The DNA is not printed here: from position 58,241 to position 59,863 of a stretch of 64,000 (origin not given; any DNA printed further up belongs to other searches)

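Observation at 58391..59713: Orphan radical-SAM enzyme with a mitochondrial-like presequence in a eukaryotic gene neighbourhood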

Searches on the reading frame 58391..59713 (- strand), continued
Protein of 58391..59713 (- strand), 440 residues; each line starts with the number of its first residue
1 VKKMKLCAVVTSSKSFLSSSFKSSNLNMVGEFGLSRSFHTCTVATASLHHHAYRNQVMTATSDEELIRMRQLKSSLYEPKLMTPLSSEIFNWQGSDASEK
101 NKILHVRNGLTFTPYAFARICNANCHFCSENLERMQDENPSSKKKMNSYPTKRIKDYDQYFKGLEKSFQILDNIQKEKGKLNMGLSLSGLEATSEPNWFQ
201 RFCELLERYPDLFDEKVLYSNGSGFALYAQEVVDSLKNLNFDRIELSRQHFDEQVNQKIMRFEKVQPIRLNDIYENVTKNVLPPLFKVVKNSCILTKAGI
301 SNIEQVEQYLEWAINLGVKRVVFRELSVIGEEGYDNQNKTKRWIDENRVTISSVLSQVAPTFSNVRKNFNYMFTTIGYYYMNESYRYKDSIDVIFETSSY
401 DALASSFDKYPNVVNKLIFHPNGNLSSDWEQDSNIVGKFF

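Call 69: search_protein_families(library=pfam, proteins=[L092:1-1242:+, L092:1239-1889:+, L092:3358-3999:+, L091:4998-5477:+, L091:4473-4991:+, L091:2292-3275:+, L067:8946-10055:+], max_evalue=0.1)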
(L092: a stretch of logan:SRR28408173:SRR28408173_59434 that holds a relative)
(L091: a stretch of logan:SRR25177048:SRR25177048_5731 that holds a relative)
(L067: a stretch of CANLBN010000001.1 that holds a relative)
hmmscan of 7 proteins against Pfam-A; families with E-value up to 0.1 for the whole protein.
L092:1-1242:+ (413 aa): 3 families
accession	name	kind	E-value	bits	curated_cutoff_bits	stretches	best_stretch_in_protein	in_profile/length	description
PF07685.20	GATase_3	-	2.6e-25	89.6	27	1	203-350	1-146/196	CobB/CobQ-like glutamine amidotransferase domain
PF13500.12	AAA_26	-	2e-08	34.8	27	1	33-143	93-196/198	AAA domain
PF01656.29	CbiA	-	0.0001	22.7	25.4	1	53-148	53-123/125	CobQ/CobB/MinD/ParA nucleotide binding domain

L092:1239-1889:+ (216 aa): 0 families

L092:3358-3999:+ (213 aa): 1 family
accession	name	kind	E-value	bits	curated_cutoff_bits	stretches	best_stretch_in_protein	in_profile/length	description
PF02570.20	CbiC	-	2.5e-79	266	22.5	1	13-207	1-195/196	Precorrin-8X methylmutase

L091:4998-5477:+ (159 aa): 2 families
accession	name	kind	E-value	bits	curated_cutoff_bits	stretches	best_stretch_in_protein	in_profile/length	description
PF00583.31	Acetyltransf_1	-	6.7e-05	23.6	20.7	1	41-139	23-116/116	Acetyltransferase (GNAT) family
PF13508.13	Acetyltransf_7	-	0.017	15.9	27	1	50-138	2-81/84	Acetyltransferase (GNAT) domain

L091:4473-4991:+ (172 aa): 5 families
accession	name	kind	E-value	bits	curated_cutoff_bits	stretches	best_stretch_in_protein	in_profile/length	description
PF02572.21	CobA_CobO_BtuR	-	2.2e-62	210.7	25.7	1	3-171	1-171/172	ATP:corrinoid adenosyltransferase BtuR/CobO/CobP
PF12164.13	SporV_AA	-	0.029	15.1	25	0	116-137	58-79/90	Stage V sporulation protein AA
PF01695.23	IstB_IS21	-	0.043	13.8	24.1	0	3-40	91-128/238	IstB-like ATP binding protein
PF25693.1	Phage_Y01A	-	0.066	14.2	27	0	2-63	8-68/92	Bacteriophage T4-like Y01A protein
PF24196.1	DUF7421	-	0.08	13.5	27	0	15-41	32-58/61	Family of unknown function (DUF7421)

L091:2292-3275:+ (327 aa): 4 families
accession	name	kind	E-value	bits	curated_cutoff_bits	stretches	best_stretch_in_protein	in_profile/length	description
PF04055.27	Radical_SAM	-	2e-05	25.2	29.5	1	33-182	3-132/166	Radical SAM superfamily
PF13353.11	Fer4_12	-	0.0018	19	22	1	34-138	12-106/137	4Fe-4S single cluster domain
PF15711.10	ILEI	-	0.013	16.4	27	0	53-107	15-67/90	Interleukin-like EMT inducer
PF01025.24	GrpE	-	0.062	13.4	25.8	0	93-177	59-143/165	GrpE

L067:8946-10055:+ (369 aa): 7 families
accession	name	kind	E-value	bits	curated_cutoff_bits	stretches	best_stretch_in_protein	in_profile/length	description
PF01555.25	N6_N4_Mtase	-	1e-18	68.5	26.7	2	36-87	169-220/221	DNA methylase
PF13847.12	Methyltransf_31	-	1.2e-10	41.7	27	1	47-171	2-111/145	Methyltransferase domain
PF01170.24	UPF0020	-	1.1e-05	25.7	22.3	1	48-133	28-139/197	RMKL-like, methyltransferase domain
PF13649.12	Methyltransf_25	-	0.00034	21.7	27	1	52-122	1-73/97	Methyltransferase domain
PF09445.16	Methyltransf_15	-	0.014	15.4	22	1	51-144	3-102/165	RNA cap guanine-N2 methyltransferase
PF08241.18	Methyltransf_11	-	0.059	14.4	21.2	0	58-121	6-67/95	Methyltransferase domain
PF02390.23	Methyltransf_4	-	0.069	13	24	0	74-115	29-71/173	Putative methyltransferase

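Call 72: search_protein_families(library=pfam, proteins=[L067:3459-4334:+, L067:4350-5825:+, L067:5915-6625:+, L067:6685-7239:+, L067:7307-7792:+, L067:10062-10703:-, L067:10715-11326:-, L067:11390-12151:+, L067:12173-13126:+], max_evalue=0.01)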
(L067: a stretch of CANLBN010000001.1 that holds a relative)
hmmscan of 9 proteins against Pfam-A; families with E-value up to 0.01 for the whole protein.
L067:3459-4334:+ (291 aa): 3 families
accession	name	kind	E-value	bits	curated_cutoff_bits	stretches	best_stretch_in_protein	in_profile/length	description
PF00156.33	Pribosyltran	-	2.7e-11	43.4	26.3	1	154-247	26-124/158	Phosphoribosyl transferase domain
PF14572.12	Pribosyl_synth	-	4.4e-09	37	27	1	204-284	77-163/184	Phosphoribosyl synthetase-associated domain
PF13793.12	Pribosyltran_N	-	2.3e-06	27.9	25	1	27-113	31-115/117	N-terminal domain of ribose phosphate pyrophosphokinase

L067:4350-5825:+ (491 aa): 2 families
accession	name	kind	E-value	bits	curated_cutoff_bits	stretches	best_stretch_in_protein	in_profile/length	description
PF04095.22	NAPRTase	-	6.3e-41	141.1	20.8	1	185-448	2-222/239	Nicotinate phosphoribosyltransferase (NAPRTase) family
PF18127.6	NAMPT_N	-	1.6e-06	28.7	25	1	4-61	3-53/98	Nicotinamide phosphoribosyltransferase, N-terminal domain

L067:5915-6625:+ (236 aa): 3 families
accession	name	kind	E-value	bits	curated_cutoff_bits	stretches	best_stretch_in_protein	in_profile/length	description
PF21906.2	NrtR_WHD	-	1.8e-19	70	27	1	163-220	2-60/61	NrtR DNA-binding winged helix domain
PF00293.34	NUDIX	-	3.3e-08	34.1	21.1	1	27-143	9-129/134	NUDIX domain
PF19368.5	AraR_C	-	1e-05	26.1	23.8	1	158-230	1-75/82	AraR C-terminal winged HTH domain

L067:6685-7239:+ (184 aa): 1 family
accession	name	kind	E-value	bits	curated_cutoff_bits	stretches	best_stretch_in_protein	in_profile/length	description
PF08719.17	NADAR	-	1.4e-53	181.9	35.1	1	23-180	1-162/163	NADAR domain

L067:7307-7792:+ (161 aa): 1 family
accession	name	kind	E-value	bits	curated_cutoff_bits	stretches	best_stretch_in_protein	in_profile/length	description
PF06941.18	NT5C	-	1.1e-08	35.7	24.8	1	43-137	61-151/180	5' nucleotidase, deoxy (Pyrimidine), cytosolic type C protein (NT5C)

L067:10062-10703:- (213 aa): 1 family
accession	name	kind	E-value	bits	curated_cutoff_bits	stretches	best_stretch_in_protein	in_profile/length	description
PF14124.11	DUF4291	-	2.9e-58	197.1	27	1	19-192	1-177/180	Domain of unknown function (DUF4291)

L067:10715-11326:- (203 aa): 1 family
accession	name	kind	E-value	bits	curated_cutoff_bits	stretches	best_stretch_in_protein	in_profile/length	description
PF01885.22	PTS_2-RNA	-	1.8e-52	178.4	26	1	23-188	3-176/177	RNA 2'-phosphotransferase, Tpt1 / KptA family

L067:11390-12151:+ (253 aa): 3 families
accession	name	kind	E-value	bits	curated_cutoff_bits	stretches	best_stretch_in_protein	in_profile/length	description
PF21906.2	NrtR_WHD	-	1.9e-22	79.6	27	1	178-235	2-60/61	NrtR DNA-binding winged helix domain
PF00293.34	NUDIX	-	9.7e-14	52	21.1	1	36-156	6-127/134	NUDIX domain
PF19368.5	AraR_C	-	9.3e-09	35.9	23.8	1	173-239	1-69/82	AraR C-terminal winged HTH domain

L067:12173-13126:+ (317 aa): 1 family
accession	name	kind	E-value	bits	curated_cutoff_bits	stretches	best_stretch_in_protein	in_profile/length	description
PF03747.19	ADP_ribosyl_GH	-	7.3e-81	272.4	26.2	1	20-285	1-285/287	ADP-ribosylglycohydrolase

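Call 80: find_homologous_proteins(query=L067:7851-8933:+, max_evalue=1e-10)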
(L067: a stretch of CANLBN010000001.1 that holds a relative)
Query L067:7851-8933:+ (360 aa): 368 proteins with E <= 1e-10 among 1660 candidates; the best 120 are listed.
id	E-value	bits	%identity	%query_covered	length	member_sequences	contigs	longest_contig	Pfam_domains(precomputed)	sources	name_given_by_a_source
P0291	7.9e-240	813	100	99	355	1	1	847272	-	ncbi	-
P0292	4.2e-142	492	61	97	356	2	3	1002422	-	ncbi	-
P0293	1.1e-132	461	57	98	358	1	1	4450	-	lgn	-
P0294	7.9e-123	428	54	98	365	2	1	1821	-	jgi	-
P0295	6.1e-118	412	52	98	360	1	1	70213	-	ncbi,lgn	-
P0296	6.8e-113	396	52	97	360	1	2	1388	-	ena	-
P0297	4.5e-112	393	52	99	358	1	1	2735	-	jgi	-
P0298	1.1e-111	392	52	97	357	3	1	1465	-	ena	-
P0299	1.9e-107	378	48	97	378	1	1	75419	-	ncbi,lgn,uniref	ncbi:hypothetical protein [Pseudoduganella sp.]|uniref:hypothetical protein n=1 Tax=Pseudoduganella 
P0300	1.2e-106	375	47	96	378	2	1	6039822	-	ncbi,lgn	ncbi:hypothetical protein ABT364_20450 [Massilia sp. SR12]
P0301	1.6e-106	375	48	97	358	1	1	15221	-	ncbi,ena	-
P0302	3.0e-104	367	47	96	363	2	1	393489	-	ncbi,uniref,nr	ncbi:hypothetical protein GTP41_02840 [Pseudoduganella sp. DS3]|uniref:Radical SAM protein n=1 Tax=P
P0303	5.6e-104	366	47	98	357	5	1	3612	-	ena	-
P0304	8.6e-104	366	47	97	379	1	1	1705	-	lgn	-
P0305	1.1e-103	365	48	97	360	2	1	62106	-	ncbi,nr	ncbi:MAG: hypothetical protein HYS18_04370 [Burkholderiales bacterium]|nr:hypothetical protein [Burk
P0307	2.6e-103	364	47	97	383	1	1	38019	PF04055.28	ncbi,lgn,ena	-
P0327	7.7e-99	350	46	98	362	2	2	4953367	-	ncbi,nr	ncbi:hypothetical protein [Microbulbifer taiwanensis]|nr:hypothetical protein [Microbulbifer taiwane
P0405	2.8e-84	302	43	97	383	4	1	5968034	-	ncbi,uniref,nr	ncbi:hypothetical protein J5226_22705 [Lysobacter sp. K5869]|uniref:hypothetical protein n=1 Tax=Lys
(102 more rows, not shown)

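Call 81: find_encoding_contigs(protein=P0300, flank=7000, max_places=1)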
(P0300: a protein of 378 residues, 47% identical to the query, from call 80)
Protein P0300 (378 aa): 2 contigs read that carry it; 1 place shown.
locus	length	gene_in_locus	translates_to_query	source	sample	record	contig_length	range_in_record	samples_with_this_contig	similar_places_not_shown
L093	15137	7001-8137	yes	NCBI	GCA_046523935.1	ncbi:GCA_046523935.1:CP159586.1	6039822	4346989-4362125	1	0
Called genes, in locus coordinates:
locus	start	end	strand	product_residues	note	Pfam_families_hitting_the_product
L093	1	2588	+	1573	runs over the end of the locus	PF00310:GATase_2, PF04898:Glu_syn_central, PF01645:Glu_synthase, PF01493:GXGXG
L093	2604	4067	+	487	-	PF14691:Fer4_20, PF00070:Pyr_redox (weak), PF00890:FAD_binding_2 (weak), PF01266:DAO (weak), PF01593:Amino_oxidase, PF03486:HI0933_like (weak), PF07992:Pyr_redox_2, PF13450:NAD_binding_8, +5 more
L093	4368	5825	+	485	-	-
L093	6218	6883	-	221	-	PF00293:NUDIX, PF19368:WHD_AraR (weak), PF21906:WHD_NrtR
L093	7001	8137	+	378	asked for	-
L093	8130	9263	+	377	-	PF01555:N6_N4_Mtase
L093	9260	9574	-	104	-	-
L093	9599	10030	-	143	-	-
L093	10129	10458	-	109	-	-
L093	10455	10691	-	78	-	-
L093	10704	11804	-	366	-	PF12158:DUF3592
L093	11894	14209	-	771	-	PF07715:Plug, PF00593:TonB_dep_Rec_b-barrel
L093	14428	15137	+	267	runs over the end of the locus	PF00005:ABC_tran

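Call 82: find_encoding_contigs(protein=P0405, flank=7000, max_places=1)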
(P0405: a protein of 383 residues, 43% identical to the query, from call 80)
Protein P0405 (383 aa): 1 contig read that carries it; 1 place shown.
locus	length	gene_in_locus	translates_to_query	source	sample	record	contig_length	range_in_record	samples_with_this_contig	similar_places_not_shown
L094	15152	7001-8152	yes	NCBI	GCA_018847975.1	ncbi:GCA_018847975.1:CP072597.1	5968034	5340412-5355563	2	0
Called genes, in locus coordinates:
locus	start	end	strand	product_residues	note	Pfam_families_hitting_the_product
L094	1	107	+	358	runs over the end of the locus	PF10604:Polyketide_cyc2 (faint)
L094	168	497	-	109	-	PF25213:HVO_A0261_N (weak), PF09339:HTH_IclR (weak), PF12840:HTH_20, PF01022:HTH_5, PF12802:MarR_2, PF13412:HTH_24 (weak), PF21476:PF0610-like_N (weak)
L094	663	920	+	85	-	PF01541:GIY-YIG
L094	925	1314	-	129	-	PF01124:MAPEG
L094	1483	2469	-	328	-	PF08240:ADH_N, PF00107:ADH_zinc_N, PF13602:ADH_zinc_N_2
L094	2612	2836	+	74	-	PF13275:S4_2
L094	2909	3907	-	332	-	-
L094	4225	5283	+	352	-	PF01467:CTP_transf_like, PF00293:NUDIX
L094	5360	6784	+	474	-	PF18127:NAMPT_N, PF04095:NAPRTase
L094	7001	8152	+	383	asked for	-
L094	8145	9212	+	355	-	PF01555:N6_N4_Mtase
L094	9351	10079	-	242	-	-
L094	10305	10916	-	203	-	PF13480:Acetyltransf_6 (weak), PF00583:Acetyltransf_1, PF13673:Acetyltransf_10, PF13508:Acetyltransf_7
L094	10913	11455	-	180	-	PF00583:Acetyltransf_1, PF13673:Acetyltransf_10, PF13508:Acetyltransf_7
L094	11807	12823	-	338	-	PF08240:ADH_N, PF00107:ADH_zinc_N, PF13602:ADH_zinc_N_2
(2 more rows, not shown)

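Call 83: find_encoding_contigs(protein=P0327, flank=7000, max_places=1)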
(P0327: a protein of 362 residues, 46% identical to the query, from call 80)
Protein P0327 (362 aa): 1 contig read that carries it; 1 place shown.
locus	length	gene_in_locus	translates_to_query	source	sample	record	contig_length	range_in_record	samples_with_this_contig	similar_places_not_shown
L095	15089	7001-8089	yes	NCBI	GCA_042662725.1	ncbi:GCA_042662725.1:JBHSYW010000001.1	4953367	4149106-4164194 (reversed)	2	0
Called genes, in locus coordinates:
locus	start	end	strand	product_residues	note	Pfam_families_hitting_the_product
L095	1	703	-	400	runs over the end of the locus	PF00732:GMC_oxred_N, PF05199:GMC_oxred_C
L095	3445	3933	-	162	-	-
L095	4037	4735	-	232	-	PF03747:ADP_ribosyl_GH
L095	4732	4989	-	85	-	PF03747:ADP_ribosyl_GH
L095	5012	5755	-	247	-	PF00293:NUDIX, PF21906:WHD_NrtR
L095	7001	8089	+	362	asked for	-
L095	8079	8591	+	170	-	PF01555:N6_N4_Mtase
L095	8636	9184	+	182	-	-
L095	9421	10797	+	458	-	PF18127:NAMPT_N, PF04095:NAPRTase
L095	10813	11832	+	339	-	PF01145:Band_7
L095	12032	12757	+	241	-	-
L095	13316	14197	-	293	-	PF03797:Autotransporter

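Call 84: list_cluster_members(proteins=[P0172, P0279, P0290, P0260, P0248, P0245, P0175, P0217])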
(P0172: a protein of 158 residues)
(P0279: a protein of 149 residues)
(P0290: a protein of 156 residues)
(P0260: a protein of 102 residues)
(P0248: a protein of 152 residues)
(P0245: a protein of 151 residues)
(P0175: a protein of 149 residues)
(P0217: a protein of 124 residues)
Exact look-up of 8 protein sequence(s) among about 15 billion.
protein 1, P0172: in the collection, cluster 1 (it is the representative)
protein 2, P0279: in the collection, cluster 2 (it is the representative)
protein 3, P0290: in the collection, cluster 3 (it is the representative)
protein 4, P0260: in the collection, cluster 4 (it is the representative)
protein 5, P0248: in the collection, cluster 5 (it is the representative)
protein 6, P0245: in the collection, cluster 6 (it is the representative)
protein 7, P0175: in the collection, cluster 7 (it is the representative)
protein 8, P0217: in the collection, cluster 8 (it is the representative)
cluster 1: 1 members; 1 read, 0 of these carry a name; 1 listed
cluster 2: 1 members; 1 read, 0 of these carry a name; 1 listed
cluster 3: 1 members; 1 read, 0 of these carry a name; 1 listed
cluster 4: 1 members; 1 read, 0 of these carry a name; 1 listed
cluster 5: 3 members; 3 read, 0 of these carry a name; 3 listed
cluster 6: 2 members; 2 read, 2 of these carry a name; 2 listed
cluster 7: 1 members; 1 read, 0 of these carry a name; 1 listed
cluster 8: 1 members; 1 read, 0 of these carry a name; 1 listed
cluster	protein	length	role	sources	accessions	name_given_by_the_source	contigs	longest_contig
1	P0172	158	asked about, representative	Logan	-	-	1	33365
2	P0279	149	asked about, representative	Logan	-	-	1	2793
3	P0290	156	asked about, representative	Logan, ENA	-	-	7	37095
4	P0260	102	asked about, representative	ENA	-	-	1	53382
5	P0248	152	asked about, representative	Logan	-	-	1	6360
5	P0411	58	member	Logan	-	-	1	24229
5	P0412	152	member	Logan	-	-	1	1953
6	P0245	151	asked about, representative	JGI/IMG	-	hypothetical protein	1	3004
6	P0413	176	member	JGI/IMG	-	hypothetical protein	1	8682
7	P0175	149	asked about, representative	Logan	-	-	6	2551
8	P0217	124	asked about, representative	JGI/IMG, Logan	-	-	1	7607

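Call 86: search_dna_similar(query=P0291, collection=phages, mode=protein, max_evalue=0.001, max_rows=10)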
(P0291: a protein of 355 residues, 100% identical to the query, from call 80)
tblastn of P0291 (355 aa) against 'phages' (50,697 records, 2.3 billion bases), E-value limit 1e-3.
Records with a match: 2; places in all: 2; records where one place covers at least 80% of the query: 0.
Best place of each record, by identity: <60% 2.
By first word of the organism name: Dulem 1; uncultured 1.
By host as written in the record: Eulemur fulvus collaris 1; - 1.
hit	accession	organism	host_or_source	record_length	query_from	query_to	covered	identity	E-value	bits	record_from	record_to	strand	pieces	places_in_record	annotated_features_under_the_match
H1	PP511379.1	Dulem virus 40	Eulemur fulvus collaris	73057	57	246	54%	28.3%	8e-9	63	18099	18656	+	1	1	molybdenum cofactor biosynthesis enzyme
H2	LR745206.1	uncultured phage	metagenomic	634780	163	242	23%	27.5%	5e-4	48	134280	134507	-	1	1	record has no annotation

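Call 87: search_dna_similar(query=window:58391-59542:-, collection=phages, mode=protein, max_evalue=0.001, max_rows=10)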
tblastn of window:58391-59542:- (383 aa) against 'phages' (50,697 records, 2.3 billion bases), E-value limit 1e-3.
Records with a match: 1; places in all: 1; records where one place covers at least 80% of the query: 1.
Best place of each record, by identity: <60% 1.
By first word of the organism name: Dulem 1.
By host as written in the record: Eulemur fulvus collaris 1.
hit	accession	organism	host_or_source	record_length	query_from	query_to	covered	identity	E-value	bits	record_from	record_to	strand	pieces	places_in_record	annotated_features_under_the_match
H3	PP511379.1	Dulem virus 40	Eulemur fulvus collaris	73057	64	382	83%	27.1%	2e-21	102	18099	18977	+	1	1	molybdenum cofactor biosynthesis enzyme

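Call 89: get_annotated_region(hit=H3, flank=6000)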
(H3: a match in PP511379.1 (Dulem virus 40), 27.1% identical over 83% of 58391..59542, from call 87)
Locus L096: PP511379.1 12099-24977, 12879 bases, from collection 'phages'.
description: Dulem virus 40 isolate Duke_21_1, complete genome.
organism: Dulem virus 40 (NCBI taxid 3145758)
taxonomy: Viruses; Duplodnaviria; Heunggongvirae; Uroviricota; Caudoviricetes
host: Eulemur fulvus collaris; source: feces; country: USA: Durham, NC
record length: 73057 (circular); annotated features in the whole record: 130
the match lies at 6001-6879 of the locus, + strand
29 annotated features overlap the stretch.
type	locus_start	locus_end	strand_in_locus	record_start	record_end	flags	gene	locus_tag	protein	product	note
CDS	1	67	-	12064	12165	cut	-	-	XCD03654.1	hypothetical protein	-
CDS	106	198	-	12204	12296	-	-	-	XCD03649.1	hypothetical protein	-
CDS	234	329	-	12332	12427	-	-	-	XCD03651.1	hypothetical protein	-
CDS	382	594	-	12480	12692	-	-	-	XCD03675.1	hypothetical protein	-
CDS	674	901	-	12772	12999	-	-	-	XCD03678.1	hypothetical protein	-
CDS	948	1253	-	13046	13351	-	-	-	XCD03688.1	hypothetical protein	-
CDS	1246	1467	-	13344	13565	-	-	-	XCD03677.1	hypothetical protein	-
CDS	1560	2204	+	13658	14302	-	-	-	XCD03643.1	hypothetical protein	-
CDS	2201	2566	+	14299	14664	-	-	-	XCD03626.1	hypothetical protein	-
CDS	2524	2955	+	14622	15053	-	-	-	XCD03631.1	hypothetical protein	-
CDS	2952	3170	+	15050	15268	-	-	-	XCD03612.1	hypothetical protein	-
CDS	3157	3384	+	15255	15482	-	-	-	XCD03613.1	hypothetical protein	-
CDS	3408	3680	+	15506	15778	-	-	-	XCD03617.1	hypothetical protein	-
CDS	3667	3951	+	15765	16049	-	-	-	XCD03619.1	hypothetical protein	-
CDS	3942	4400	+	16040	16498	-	-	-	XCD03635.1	hypothetical protein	-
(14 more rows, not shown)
